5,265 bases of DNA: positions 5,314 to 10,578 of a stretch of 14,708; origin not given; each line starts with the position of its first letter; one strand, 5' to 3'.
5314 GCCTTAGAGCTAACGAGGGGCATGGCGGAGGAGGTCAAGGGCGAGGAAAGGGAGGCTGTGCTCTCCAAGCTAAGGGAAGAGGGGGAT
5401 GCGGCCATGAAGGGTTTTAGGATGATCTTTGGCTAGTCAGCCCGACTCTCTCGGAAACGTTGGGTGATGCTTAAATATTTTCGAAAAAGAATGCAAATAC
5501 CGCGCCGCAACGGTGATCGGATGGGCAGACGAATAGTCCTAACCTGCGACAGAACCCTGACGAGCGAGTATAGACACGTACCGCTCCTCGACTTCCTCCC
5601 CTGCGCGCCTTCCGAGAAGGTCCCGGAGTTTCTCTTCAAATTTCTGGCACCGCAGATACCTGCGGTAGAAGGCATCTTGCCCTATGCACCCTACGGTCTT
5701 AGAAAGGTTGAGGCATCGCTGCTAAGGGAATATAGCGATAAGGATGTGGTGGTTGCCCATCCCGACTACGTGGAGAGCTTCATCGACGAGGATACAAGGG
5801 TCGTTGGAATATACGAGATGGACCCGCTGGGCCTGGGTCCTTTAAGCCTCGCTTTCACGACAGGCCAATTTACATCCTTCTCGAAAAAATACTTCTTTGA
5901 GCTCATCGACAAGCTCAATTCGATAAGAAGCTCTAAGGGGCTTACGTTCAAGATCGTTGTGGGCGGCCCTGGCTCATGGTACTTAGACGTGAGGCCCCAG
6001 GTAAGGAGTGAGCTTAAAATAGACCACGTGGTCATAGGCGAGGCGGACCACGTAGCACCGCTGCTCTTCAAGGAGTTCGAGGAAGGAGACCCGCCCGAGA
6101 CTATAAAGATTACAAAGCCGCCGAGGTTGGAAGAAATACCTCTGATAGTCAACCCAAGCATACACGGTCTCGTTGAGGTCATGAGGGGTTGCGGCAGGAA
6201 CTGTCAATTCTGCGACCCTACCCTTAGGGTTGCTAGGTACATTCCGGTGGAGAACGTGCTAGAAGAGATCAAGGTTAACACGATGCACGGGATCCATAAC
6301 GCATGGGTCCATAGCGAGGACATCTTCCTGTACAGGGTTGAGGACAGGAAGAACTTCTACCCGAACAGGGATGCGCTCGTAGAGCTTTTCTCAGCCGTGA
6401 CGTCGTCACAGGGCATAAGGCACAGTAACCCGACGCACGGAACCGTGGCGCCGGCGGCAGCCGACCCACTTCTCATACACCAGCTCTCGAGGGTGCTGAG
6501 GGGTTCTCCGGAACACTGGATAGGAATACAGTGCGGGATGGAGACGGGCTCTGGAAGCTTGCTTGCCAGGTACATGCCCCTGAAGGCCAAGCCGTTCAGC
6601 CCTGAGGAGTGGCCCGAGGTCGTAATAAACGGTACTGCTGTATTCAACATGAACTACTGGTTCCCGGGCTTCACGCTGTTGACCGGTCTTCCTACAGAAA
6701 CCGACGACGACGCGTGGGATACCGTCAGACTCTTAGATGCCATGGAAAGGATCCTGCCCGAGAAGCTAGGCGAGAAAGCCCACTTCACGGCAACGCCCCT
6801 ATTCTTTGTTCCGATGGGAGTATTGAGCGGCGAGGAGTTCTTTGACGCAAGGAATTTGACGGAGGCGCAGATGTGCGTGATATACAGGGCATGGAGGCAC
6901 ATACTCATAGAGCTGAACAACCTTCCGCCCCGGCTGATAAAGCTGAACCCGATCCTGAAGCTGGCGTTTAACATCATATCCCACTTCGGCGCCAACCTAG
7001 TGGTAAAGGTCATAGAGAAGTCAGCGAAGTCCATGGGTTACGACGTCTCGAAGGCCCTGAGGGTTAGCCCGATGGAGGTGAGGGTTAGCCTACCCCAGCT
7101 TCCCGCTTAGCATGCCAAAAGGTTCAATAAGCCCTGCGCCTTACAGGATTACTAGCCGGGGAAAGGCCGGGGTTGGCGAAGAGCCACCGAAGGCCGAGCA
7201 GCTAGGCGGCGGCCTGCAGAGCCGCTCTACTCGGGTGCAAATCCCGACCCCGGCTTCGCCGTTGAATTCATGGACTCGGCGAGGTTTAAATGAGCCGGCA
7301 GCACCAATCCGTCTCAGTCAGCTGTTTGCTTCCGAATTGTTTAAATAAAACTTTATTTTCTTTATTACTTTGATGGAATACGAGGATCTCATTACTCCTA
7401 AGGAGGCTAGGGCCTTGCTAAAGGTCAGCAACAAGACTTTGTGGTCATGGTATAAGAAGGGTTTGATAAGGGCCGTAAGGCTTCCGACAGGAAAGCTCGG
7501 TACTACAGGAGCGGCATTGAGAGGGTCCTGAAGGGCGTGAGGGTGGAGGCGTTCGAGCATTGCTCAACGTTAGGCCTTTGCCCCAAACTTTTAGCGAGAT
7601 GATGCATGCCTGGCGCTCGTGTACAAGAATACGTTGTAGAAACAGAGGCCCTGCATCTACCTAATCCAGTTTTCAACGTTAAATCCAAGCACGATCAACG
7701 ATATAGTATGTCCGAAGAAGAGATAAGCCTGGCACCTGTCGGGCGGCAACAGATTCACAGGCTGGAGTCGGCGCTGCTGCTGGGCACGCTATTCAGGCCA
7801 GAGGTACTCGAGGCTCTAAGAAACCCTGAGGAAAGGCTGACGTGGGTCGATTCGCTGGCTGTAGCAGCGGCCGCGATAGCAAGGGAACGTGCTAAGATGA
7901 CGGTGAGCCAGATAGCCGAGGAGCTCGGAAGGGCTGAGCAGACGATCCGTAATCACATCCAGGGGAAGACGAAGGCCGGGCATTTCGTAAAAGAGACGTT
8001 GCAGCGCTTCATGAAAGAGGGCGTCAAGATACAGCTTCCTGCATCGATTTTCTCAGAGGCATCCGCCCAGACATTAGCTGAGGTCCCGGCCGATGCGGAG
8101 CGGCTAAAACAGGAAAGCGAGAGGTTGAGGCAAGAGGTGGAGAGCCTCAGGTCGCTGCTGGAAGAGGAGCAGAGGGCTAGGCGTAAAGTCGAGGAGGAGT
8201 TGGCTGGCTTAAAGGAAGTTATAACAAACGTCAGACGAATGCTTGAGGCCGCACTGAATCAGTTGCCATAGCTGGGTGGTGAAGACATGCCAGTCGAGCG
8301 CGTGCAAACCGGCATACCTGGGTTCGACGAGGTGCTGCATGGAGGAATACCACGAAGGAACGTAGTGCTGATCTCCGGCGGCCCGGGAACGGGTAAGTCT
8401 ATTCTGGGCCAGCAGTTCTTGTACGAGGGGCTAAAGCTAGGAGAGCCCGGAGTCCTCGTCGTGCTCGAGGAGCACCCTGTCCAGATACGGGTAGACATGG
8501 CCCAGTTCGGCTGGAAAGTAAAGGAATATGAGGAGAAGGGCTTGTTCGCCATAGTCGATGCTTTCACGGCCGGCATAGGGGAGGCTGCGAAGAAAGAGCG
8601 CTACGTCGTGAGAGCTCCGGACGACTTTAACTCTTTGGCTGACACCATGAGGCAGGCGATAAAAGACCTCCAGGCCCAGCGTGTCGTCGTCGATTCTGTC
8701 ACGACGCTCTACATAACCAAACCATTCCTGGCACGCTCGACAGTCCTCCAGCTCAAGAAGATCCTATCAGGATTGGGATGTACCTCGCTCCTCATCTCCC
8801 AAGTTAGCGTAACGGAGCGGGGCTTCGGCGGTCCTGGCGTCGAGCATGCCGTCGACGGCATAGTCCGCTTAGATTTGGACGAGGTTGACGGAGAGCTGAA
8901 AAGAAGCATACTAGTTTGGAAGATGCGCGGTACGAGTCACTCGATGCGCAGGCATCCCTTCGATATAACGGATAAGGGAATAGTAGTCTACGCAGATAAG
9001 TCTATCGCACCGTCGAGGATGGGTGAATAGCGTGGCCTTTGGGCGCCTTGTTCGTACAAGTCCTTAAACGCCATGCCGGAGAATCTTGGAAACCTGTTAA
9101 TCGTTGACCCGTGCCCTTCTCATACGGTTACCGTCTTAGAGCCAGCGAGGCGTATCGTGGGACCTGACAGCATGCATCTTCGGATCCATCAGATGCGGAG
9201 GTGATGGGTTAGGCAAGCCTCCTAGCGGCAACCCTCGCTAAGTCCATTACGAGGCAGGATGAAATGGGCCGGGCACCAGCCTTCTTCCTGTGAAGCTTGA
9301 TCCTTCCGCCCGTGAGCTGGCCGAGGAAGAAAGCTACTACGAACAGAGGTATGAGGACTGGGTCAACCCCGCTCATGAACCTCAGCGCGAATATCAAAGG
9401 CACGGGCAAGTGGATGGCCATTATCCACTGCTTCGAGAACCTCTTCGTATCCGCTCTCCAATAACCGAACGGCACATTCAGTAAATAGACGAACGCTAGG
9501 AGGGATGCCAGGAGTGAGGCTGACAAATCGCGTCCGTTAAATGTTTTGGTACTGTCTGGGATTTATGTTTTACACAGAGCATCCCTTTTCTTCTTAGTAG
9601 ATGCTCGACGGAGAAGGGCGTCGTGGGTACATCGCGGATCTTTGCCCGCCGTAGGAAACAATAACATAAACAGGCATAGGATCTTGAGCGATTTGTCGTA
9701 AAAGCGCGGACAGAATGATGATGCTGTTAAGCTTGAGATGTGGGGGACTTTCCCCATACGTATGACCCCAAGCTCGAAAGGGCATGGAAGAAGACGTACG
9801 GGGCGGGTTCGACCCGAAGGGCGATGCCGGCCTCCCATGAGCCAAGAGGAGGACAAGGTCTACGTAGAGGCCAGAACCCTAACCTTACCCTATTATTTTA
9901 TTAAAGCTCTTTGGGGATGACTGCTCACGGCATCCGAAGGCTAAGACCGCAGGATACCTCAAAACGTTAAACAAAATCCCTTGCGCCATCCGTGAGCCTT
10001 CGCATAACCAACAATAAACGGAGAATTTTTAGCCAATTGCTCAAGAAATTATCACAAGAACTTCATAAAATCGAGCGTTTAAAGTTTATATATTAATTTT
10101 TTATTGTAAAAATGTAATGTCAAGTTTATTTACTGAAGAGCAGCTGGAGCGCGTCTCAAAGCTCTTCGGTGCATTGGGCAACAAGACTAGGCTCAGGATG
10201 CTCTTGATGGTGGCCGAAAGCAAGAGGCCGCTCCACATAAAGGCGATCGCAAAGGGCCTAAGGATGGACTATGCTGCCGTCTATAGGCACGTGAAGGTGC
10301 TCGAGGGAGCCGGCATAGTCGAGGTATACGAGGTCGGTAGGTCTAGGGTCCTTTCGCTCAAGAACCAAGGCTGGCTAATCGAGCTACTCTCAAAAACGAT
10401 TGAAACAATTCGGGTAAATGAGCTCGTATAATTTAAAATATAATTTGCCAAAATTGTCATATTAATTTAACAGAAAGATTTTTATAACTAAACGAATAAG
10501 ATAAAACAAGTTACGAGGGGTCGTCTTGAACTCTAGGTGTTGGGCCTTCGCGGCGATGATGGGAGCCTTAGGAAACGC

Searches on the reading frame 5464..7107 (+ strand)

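Call 87: search_protein_families(library=pfam, proteins=[window:5464-7107:+], max_evalue=0.00001)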
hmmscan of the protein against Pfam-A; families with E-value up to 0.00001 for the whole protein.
window:5464-7107:+ (548 aa): 1 family
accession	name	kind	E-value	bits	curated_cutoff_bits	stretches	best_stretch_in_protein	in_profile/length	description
PF04055.27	Radical_SAM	-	2.8e-07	31.3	29.5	1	237-424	1-166/166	Radical SAM superfamily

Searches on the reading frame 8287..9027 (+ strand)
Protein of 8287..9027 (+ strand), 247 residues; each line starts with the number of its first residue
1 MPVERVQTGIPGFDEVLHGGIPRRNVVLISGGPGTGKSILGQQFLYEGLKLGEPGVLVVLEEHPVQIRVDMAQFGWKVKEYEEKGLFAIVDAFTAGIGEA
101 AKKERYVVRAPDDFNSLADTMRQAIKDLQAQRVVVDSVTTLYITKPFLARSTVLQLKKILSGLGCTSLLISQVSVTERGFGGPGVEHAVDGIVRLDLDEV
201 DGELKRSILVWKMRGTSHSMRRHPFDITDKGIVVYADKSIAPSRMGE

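Call 87: search_protein_families(library=pfam, proteins=[window:8287-9027:+], max_evalue=0.00001)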
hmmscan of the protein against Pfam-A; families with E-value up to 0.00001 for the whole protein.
window:8287-9027:+ (247 aa): 1 family
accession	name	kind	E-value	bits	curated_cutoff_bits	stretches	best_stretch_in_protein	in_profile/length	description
PF06745.19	ATPase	-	7.2e-87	291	26.6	1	6-238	1-230/231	KaiC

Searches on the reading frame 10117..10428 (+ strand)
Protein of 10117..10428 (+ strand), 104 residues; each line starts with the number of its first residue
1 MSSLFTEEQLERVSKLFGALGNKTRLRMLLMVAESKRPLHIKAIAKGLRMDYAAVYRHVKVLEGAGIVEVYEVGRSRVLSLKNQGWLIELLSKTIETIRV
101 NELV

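Call 87: search_protein_families(library=pfam, proteins=[window:10117-10428:+], max_evalue=0.00001)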
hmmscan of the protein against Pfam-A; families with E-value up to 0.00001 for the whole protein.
window:10117-10428:+ (104 aa): 3 families
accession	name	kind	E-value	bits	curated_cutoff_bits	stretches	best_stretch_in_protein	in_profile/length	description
PF12840.13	HTH_20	-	3.1e-09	37.1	27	1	20-70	1-50/51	Helix-turn-helix domain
PF25212.1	HVO_A0114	-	5e-08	33.1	27.6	1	12-79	12-77/84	HVO_A0114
PF01022.26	HTH_5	-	6.7e-08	32.7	22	1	22-69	1-46/47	Bacterial regulatory protein, arsR family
